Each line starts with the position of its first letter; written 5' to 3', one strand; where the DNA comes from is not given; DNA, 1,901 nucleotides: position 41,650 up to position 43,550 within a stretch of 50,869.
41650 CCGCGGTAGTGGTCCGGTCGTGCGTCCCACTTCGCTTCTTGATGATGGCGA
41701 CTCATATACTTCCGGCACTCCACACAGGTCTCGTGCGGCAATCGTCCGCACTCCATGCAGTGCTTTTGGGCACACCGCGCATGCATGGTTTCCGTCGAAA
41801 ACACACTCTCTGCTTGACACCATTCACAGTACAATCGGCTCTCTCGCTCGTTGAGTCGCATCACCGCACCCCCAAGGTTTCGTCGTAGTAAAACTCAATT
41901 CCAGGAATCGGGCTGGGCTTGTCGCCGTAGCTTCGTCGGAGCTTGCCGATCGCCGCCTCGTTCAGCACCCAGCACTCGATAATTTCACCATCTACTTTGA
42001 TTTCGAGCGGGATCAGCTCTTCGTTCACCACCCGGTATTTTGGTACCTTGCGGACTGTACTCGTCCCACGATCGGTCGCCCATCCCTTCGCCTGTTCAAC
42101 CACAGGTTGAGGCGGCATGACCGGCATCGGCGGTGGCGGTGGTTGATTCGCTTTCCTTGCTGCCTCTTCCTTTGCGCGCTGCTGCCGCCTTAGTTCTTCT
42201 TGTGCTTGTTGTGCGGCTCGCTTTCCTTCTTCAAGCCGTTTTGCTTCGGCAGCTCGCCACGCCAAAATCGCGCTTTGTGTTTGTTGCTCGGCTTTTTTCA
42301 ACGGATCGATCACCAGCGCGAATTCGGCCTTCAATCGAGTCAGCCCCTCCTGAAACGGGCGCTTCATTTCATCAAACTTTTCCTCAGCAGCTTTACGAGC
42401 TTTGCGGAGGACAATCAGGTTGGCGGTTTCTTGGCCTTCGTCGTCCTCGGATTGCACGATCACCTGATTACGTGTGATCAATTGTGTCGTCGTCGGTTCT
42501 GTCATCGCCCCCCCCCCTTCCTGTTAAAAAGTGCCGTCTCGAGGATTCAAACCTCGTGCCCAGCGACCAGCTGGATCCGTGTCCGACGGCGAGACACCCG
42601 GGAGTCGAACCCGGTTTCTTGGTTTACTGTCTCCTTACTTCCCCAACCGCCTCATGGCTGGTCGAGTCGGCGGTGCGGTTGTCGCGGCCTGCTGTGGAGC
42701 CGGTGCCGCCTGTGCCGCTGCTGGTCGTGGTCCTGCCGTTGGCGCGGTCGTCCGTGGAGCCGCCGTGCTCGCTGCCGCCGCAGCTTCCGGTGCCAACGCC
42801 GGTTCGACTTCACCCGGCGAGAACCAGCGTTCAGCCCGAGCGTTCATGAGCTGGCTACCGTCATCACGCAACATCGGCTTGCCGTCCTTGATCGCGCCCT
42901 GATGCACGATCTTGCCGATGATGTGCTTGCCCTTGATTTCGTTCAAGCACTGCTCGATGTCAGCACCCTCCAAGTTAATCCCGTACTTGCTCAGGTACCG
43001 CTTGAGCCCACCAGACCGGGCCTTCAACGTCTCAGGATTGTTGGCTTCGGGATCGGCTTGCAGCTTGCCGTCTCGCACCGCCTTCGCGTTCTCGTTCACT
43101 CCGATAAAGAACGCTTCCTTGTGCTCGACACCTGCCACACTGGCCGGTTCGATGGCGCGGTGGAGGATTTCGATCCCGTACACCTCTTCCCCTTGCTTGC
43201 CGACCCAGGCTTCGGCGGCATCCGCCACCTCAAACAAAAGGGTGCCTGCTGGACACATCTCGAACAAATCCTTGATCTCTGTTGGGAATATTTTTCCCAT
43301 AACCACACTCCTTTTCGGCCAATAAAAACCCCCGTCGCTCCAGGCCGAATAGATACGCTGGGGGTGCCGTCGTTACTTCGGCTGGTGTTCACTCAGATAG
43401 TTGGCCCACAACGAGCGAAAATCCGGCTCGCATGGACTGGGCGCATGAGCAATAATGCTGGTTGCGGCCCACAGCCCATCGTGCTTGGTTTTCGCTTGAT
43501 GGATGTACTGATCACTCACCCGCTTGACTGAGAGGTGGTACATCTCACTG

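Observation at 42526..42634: Two tandem tRNA-like minihelices in an intergenic gap of the replication arm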

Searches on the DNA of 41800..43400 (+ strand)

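Call 4: search_rna_families(source=window, start=42300, end=42900, threshold=evalue, max_evalue=10, show_alignments=5)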
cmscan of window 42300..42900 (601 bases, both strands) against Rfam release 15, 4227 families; matches with E-value up to 10: 2.
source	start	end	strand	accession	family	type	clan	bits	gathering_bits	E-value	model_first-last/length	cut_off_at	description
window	42533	42590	-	RF01684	mascRNA-menRNA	Gene;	-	19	42.5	0.36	1-56/56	no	MALAT1-associated small cytoplasmic RNA/MEN beta RNA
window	42578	42621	-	RF03058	sul1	Cis-reg; riboswitch;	-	13.9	36.2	6.9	1-56/56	no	sul1 RNA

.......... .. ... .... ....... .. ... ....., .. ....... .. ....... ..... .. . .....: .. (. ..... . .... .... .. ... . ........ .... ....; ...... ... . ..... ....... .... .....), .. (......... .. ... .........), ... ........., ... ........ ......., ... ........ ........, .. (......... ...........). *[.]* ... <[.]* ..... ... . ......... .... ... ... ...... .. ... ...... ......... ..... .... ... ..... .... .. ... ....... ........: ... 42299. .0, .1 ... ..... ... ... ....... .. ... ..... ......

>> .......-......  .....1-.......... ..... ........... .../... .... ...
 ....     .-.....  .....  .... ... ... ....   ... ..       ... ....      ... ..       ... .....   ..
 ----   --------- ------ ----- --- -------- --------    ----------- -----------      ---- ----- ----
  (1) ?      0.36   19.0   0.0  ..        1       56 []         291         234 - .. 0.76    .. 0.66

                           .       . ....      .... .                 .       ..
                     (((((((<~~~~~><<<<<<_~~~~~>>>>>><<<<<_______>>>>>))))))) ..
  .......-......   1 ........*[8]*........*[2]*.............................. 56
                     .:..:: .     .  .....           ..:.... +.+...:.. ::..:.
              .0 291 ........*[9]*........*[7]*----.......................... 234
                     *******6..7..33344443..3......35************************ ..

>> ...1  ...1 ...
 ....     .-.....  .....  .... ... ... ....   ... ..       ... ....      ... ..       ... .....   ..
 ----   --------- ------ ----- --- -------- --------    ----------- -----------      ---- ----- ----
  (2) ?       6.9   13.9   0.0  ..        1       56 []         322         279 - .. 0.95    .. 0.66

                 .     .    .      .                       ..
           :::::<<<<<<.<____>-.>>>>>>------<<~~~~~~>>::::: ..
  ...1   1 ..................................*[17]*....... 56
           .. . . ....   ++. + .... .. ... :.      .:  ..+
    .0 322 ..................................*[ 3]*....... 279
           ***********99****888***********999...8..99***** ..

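Call 6: search_dna_similar(query=window:41800-43400:+, collection=phages, mode=distant)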
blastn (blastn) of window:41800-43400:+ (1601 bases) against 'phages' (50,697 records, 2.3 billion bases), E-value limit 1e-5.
No match.

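Call 45: search_dna_similar(query=window:42528-42622:-, collection=phages, mode=distant, max_evalue=10, max_rows=30)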
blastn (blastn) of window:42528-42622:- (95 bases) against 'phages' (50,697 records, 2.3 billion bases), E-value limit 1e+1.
Records with a match: 16; places in all: 16; records where one place covers at least 80% of the query: 0.
Best place of each record, by identity: 95-99% 2; 90-95% 11; 80-90% 3.
By first word of the organism name: Streptomyces 13; Halorubrum 2; Ralstonia 1.
By host as written in the record: Streptomyces griseus ATCC 10137 10; Streptomyces sanglieri UNT16F27A 2; Halorubrum sp. 2; - 1; Ralstonia pseudosolanacearum 1.
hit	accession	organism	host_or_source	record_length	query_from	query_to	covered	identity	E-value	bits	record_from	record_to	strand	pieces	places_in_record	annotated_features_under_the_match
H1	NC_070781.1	Streptomyces phage Tomas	Streptomyces sanglieri UNT16F27A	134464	3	31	31%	89.7%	3e-1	40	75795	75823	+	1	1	110: tRNA-Pro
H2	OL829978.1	Streptomyces phage Tomas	Streptomyces sanglieri UNT16F27A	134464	3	31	31%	89.7%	3e-1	40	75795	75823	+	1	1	110: tRNA-Pro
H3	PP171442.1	Streptomyces phage Naboo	soil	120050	3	31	31%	89.7%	3e-1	40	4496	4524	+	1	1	record has no annotation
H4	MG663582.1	Streptomyces phage HaugeAnator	Streptomyces griseus ATCC 10137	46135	9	32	25%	92.3%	3e+0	37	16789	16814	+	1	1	tRNA-Cys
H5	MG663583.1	Streptomyces phage Percastrophe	Streptomyces griseus ATCC 10137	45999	9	32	25%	92.3%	3e+0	37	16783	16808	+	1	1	tRNA-Cys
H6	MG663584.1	Streptomyces phage Romero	Streptomyces griseus ATCC 10137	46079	9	32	25%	92.3%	3e+0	37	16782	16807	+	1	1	tRNA-Cys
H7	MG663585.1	Streptomyces phage ToriToki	Streptomyces griseus ATCC 10137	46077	9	32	25%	92.3%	3e+0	37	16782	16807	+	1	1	tRNA-Cys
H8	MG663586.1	Streptomyces phage ZooBear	Streptomyces griseus ATCC 10137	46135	9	32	25%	92.3%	3e+0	37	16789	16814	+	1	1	tRNA-Cys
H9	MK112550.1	Streptomyces phage Olicious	Streptomyces griseus ATCC 10137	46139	9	32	25%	92.3%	3e+0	37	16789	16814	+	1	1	22: tRNA-Cys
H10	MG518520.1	Streptomyces phage Immanuel3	Streptomyces griseus ATCC 10137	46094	9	32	25%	92.3%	3e+0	37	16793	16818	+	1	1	tRNA-Cys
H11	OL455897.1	Streptomyces phage Treat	Streptomyces griseus ATCC 10137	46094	9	32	25%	92.3%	3e+0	37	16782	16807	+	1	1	22: tRNA-Cys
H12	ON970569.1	Streptomyces phage JPandJE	Streptomyces griseus ATCC 10137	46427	9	32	25%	92.3%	3e+0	37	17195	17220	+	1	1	23: tRNA-Cys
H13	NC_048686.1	Streptomyces phage Immanuel3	Streptomyces griseus ATCC 10137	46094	9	32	25%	92.3%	3e+0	37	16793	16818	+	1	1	tRNA-Cys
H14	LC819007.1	Ralstonia phage FLC4-3B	Ralstonia pseudosolanacearum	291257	27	50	25%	91.7%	3e+0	36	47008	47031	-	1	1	putative RNA polymerase beta subunit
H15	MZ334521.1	Halorubrum tailed virus 25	Halorubrum sp.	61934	4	25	23%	95.5%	3e+0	37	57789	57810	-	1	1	none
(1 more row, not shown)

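Call 49: build_rna_model(alignment_id=A1, structure=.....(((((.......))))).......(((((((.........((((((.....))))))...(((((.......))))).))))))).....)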
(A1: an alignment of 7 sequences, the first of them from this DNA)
Model R1 built from alignment A1 (7 sequences, 95 columns); structure: as given.
model positions 92; base pairs 22; branch points 2; effective number of sequences 1.82; information 0.621 bits per position. Calibrated on 0.2 Mb of random sequence (short: E-values are rough).
structure used (alignment columns):
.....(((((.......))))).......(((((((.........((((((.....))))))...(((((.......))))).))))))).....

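Call 50: search_with_rna_model(model_id=R1, source=window, max_evalue=10, filters=off)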
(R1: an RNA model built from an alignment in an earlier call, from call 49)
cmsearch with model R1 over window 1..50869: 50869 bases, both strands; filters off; matches with E-value up to 10: 20.
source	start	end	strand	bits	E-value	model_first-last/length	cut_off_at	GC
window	42528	42619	-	106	6.7e-22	1-92/92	no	0.62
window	5173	5220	-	10.6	0.97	1-92/92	no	0.58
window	20393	20452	-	10.1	1.3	1-92/92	no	0.63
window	6475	6548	+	9.8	1.5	1-92/92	no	0.5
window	3409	3477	-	9.6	1.6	1-92/92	no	0.59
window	21947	21998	+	8.7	2.6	1-92/92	no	0.69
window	32125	32180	-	8.4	3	1-92/92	no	0.57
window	10155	10238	+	8.1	3.5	1-92/92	no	0.44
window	38606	38616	+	8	3.5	67-77/92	no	0.45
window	43709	43789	+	8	3.6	1-92/92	no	0.54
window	19894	19953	-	7.5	4.7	1-92/92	no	0.6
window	10520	10570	+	7.3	5.3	1-92/92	no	0.49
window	2705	2796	-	6.9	6.4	1-92/92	no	0.63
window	4421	4498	-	6.7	7.1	1-92/92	no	0.58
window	4537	4629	-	6.6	7.5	1-92/92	no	0.58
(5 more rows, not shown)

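Call 51: search_with_rna_model(model_id=R1, sources=[L001, L002, L003, L004, L005, L006, L007, L008, L009, L010, L011, L012, L013, L014, L015, L016, L017, L018, L019, L020, L021, L022, L023, L024, L025, L026, L027, L028, L029, L030, L031, L032, L033, L034, L035, L036, L037, L038, L039, L040, L041, L042, L043, L044, L045, L046, L047, L048, L049, L050, L051, L052, L053, L054, L055, L056, L057, L058, L059, L060, L061, L062, L063, L064, L065, L066, L067, L068, L069, L070, L071, L072, L073, L074, L075, L076, L077, L078, L079, L080, L081, L082, L083, L084, L085, L086, L087, L088, L089, L090, L091, L092, L093, L094, L095, L096, L097, L098, L099, L100], max_evalue=1)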
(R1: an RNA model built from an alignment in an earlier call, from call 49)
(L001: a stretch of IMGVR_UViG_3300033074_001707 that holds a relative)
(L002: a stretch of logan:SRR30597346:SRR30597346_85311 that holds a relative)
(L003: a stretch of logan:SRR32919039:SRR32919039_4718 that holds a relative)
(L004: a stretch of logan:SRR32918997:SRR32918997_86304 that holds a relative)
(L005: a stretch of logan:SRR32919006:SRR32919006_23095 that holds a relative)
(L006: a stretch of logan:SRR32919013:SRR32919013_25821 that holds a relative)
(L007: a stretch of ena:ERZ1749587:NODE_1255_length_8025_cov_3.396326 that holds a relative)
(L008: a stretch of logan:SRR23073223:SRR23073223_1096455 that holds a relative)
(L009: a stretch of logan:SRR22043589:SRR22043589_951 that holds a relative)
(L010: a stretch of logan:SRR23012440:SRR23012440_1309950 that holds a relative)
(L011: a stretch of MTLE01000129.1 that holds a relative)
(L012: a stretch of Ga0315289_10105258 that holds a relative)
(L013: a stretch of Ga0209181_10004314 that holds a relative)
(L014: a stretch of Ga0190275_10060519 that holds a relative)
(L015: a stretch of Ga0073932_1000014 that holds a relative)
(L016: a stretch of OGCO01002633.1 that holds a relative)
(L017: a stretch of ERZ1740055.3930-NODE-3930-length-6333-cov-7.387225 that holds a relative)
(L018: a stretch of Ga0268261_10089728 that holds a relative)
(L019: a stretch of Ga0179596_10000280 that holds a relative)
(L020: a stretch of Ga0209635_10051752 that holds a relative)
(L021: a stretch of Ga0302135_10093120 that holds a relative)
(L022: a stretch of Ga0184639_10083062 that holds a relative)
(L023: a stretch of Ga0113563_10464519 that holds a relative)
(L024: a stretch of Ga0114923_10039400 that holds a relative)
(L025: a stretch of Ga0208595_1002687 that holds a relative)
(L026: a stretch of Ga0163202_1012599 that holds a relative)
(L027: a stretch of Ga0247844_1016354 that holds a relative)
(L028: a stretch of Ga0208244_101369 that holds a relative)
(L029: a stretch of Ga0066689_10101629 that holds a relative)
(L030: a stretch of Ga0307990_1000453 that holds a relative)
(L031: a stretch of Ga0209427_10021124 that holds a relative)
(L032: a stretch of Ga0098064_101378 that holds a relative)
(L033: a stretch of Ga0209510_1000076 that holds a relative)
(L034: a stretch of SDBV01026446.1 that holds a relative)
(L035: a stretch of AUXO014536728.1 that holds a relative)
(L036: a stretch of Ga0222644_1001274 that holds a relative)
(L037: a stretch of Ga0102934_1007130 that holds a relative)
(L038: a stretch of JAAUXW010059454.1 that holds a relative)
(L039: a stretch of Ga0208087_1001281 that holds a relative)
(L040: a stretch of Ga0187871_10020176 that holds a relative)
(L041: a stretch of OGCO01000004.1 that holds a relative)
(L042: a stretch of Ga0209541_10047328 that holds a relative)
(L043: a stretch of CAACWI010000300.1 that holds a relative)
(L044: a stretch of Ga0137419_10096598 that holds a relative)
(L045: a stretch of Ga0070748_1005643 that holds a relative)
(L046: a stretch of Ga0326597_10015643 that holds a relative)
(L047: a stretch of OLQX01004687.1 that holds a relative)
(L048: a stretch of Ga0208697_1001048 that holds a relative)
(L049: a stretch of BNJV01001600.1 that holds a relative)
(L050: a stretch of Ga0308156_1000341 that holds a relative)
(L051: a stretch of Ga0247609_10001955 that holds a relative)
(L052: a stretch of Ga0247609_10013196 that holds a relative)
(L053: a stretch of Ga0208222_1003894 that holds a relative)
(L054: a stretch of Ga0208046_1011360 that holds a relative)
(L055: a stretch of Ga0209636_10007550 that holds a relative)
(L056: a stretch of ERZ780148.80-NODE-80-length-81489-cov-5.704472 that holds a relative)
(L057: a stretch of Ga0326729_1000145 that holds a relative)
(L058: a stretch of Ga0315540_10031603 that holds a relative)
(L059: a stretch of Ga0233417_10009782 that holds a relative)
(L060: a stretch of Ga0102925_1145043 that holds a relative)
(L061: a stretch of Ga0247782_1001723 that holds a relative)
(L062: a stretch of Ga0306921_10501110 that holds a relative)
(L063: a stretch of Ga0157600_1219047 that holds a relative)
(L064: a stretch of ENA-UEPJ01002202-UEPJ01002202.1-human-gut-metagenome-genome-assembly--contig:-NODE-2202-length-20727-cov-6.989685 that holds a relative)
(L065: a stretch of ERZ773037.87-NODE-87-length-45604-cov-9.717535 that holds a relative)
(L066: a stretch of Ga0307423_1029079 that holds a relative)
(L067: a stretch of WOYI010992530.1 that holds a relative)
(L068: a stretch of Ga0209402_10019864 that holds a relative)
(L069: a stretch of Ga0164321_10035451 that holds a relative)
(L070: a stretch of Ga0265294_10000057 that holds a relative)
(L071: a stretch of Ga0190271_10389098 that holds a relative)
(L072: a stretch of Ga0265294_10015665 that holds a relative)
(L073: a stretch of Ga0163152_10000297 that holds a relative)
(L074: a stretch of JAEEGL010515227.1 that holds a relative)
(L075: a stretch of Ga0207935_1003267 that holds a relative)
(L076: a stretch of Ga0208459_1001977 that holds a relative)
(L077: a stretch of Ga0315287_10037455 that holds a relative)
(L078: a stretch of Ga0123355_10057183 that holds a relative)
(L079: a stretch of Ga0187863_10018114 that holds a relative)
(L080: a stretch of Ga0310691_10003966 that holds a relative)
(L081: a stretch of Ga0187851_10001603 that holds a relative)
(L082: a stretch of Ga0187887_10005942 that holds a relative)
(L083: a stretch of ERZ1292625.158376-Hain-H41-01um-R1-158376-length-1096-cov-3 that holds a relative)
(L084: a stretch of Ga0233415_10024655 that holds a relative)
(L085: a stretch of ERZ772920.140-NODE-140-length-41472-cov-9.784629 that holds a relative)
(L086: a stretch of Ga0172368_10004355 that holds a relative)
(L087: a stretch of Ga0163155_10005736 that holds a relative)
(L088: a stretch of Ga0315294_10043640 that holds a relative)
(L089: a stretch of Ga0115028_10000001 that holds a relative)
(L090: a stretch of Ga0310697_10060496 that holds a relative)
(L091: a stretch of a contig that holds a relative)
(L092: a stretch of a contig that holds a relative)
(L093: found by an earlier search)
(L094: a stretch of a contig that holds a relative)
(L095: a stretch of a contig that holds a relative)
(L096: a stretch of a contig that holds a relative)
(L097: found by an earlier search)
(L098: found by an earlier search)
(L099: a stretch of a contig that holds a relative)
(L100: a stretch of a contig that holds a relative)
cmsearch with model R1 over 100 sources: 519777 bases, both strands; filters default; matches with E-value up to 1: 131.
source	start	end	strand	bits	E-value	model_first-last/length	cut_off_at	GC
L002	3689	3780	+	106.4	5.6e-21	1-92/92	no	0.6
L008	1180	1271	+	104.7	1.4e-20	1-92/92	no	0.63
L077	2019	2109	-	99.5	1.9e-19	1-92/92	no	0.55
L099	7431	7521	+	71.6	2.9e-13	1-92/92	no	0.59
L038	2927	3022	+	36.6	1.7e-05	1-92/92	no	0.55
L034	5322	5421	+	32.9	0.00011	1-92/92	no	0.46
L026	260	360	+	31.2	0.00027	1-92/92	no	0.39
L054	1299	1399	-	31.2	0.00027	1-92/92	no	0.39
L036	4307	4404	-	30.7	0.00035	1-92/92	no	0.38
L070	1847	1934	+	29.2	0.00074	1-92/92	no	0.36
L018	766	867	-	27.7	0.0016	1-92/92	no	0.49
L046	7477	7587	+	27.2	0.002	1-92/92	no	0.59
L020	3076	3161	+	26.6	0.0028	1-92/92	no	0.5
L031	5800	5885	-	26.6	0.0028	1-92/92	no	0.5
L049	185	271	-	26.5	0.0029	1-92/92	no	0.49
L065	401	487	-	26.5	0.0029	1-92/92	no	0.49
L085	936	1022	-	26.5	0.0029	1-92/92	no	0.49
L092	8222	8308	-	26.5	0.0029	1-92/92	no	0.49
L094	6480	6557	-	25.8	0.0043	1-92/92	no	0.69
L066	805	899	-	25.7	0.0044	1-92/92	no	0.46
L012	825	910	-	25.5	0.0049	1-92/92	no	0.56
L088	1269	1354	+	25.5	0.0049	1-92/92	no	0.56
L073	2888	2997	+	25.2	0.0056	1-92/92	no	0.56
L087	10721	10830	-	25.2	0.0056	1-92/92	no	0.56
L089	4693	4789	-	25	0.0062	1-92/92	no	0.51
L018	908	1016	-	24.8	0.007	1-92/92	no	0.47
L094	6322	6438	-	24.7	0.0073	1-92/92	no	0.65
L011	298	377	-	24.4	0.0084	1-92/92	no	0.52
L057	2265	2364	-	24.2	0.0094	1-92/92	no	0.5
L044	1052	1148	-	24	0.011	1-92/92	no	0.38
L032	48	145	+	23.6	0.013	1-92/92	no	0.5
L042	2315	2406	+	23.4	0.014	1-92/92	no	0.57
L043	732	808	+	23.3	0.015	1-92/92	no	0.38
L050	866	942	+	23.3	0.015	1-92/92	no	0.38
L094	5428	5537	-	23.3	0.015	1-92/92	no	0.69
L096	6760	6857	+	23.3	0.015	1-92/92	no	0.53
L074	686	762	-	23.2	0.016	1-92/92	no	0.62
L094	5614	5701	-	23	0.018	1-92/92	no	0.67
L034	5965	6079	+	22.7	0.02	1-92/92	no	0.5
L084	1609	1719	-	22.7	0.02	1-92/92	no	0.58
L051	291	377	+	22.3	0.025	1-92/92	no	0.38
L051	3032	3095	+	22.2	0.027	1-92/92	no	0.42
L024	806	897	+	22.2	0.027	1-92/92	no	0.54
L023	44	132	+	22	0.029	1-92/92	no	0.6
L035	120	201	+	21.8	0.032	1-92/92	no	0.52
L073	5261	5347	+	21.8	0.033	1-92/92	no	0.57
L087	8371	8457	-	21.8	0.033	1-92/92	no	0.57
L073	4057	4139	+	21.7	0.033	1-92/92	no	0.58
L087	9579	9661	-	21.7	0.033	1-92/92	no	0.58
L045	514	604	-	21.7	0.033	1-92/92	no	0.43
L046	7790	7910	+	21.4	0.04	1-92/92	no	0.63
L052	4194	4277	+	21.3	0.042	1-92/92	no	0.5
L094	6145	6258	-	21.2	0.044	1-92/92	no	0.64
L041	4260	4329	-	21.1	0.046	1-92/92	no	0.57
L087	9148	9265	-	21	0.049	1-92/92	no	0.53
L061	3326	3418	+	20.9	0.05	1-92/92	no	0.46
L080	1223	1311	-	20.9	0.051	1-92/92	no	0.34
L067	23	108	+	20.8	0.055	1-92/92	no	0.51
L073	4861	4985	+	20.4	0.065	1-92/92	no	0.56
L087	8733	8857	-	20.4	0.065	1-92/92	no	0.56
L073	4453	4570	+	20.4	0.067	1-92/92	no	0.53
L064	1200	1291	-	20.2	0.072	1-92/92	no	0.47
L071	99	191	-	20.2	0.073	1-92/92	no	0.56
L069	368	457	-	20.2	0.075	1-92/92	no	0.43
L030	8812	8905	+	19.9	0.085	1-92/92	no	0.46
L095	6196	6283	-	19.9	0.086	1-92/92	no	0.58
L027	4938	5024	-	19.7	0.096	1-92/92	no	0.37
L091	2879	2967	+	19.7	0.096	1-92/92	no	0.37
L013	1072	1167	-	19.5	0.11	1-92/92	no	0.48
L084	1767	1878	-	19.2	0.12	1-92/92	no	0.58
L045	840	922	-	19.2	0.12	1-92/92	no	0.43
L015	8680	8756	-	19.1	0.13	1-92/92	no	0.57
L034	6476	6521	+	19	0.13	1-92/92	no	0.46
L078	5525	5616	-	19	0.14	1-92/92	no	0.47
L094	6772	6866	-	18.8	0.15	1-92/92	no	0.65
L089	5823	5934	-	18.7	0.16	1-92/92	no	0.57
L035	259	344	+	18.6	0.16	1-92/92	no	0.47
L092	7773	7826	-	18.6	0.17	1-92/92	no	0.48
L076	8157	8237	-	18.4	0.18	1-92/92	no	0.44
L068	2788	2909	-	18.4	0.18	1-92/92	no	0.48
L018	517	562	-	18.4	0.19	1-92/92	no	0.57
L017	2469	2601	+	18.3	0.19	1-92/92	no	0.53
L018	673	718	-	18.2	0.2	1-92/92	no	0.52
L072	2597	2688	-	18.2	0.2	1-92/92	no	0.39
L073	3926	4008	+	18.1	0.21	1-92/92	no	0.55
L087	9710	9792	-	18.1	0.21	1-92/92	no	0.55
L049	589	640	-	18.1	0.21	1-92/92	no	0.44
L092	8631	8683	-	18.1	0.22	1-92/92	no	0.45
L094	7937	8054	-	18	0.23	1-92/92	no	0.64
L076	6754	6825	-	17.9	0.24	1-92/92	no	0.44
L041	3273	3373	-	17.9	0.24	1-92/92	no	0.58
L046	6384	6478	+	17.8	0.25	1-92/92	no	0.66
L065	815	861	-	17.7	0.26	1-92/92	no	0.47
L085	1350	1396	-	17.7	0.26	1-92/92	no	0.47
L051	488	530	+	17.4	0.3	1-92/92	no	0.49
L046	9063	9144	+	17.2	0.33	1-92/92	no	0.62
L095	61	99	-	17.1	0.35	1-92/92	no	0.49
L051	6549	6680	+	17.1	0.35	1-92/92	no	0.43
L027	1091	1127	-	16.9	0.39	1-92/92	no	0.54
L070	538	646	+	16.8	0.41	1-92/92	no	0.39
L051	7088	7140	+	16.8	0.42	1-92/92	no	0.45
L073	4698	4738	+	16.5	0.48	1-92/92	no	0.51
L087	8980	9020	-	16.5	0.48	1-92/92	no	0.51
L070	2150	2227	+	16.5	0.49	1-92/92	no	0.4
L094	6609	6642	-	16.4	0.51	1-92/92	no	0.71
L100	295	386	-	16.2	0.55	1-92/92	no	0.42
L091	2477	2563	+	16.2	0.56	1-92/92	no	0.48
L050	1098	1136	+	16.2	0.57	1-92/92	no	0.46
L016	2408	2499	+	16.2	0.58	1-92/92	no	0.47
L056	1410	1501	+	16.2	0.58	1-92/92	no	0.47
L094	5977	6078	-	16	0.63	1-92/92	no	0.63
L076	14185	14229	-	15.9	0.65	1-92/92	no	0.62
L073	5409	5499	+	15.9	0.65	1-92/92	no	0.49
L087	8219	8309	-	15.9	0.65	1-92/92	no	0.49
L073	2168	2200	+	15.9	0.66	1-92/92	no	0.58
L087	11518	11550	-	15.9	0.66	1-92/92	no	0.58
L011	80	195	-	15.9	0.66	1-92/92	no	0.59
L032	1432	1517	+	15.7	0.72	1-92/92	no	0.47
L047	5944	6034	+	15.7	0.72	1-92/92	no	0.43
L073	2249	2327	+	15.6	0.75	1-92/92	no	0.52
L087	11391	11469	-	15.6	0.75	1-92/92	no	0.52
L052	6779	6814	+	15.6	0.76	1-92/92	no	0.61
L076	10992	11042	-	15.6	0.78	1-92/92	no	0.49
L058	1362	1449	-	15.4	0.85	1-92/92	no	0.49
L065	253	299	-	15.3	0.87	1-92/92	no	0.62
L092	8074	8120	-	15.3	0.87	1-92/92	no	0.62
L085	788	834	-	15.3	0.87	1-92/92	no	0.62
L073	2530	2575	+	15.3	0.88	1-92/92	no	0.48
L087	11143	11188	-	15.3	0.88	1-92/92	no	0.48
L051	5391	5520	+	15.3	0.89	1-92/92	no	0.55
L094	5273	5370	-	15.3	0.89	1-92/92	no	0.72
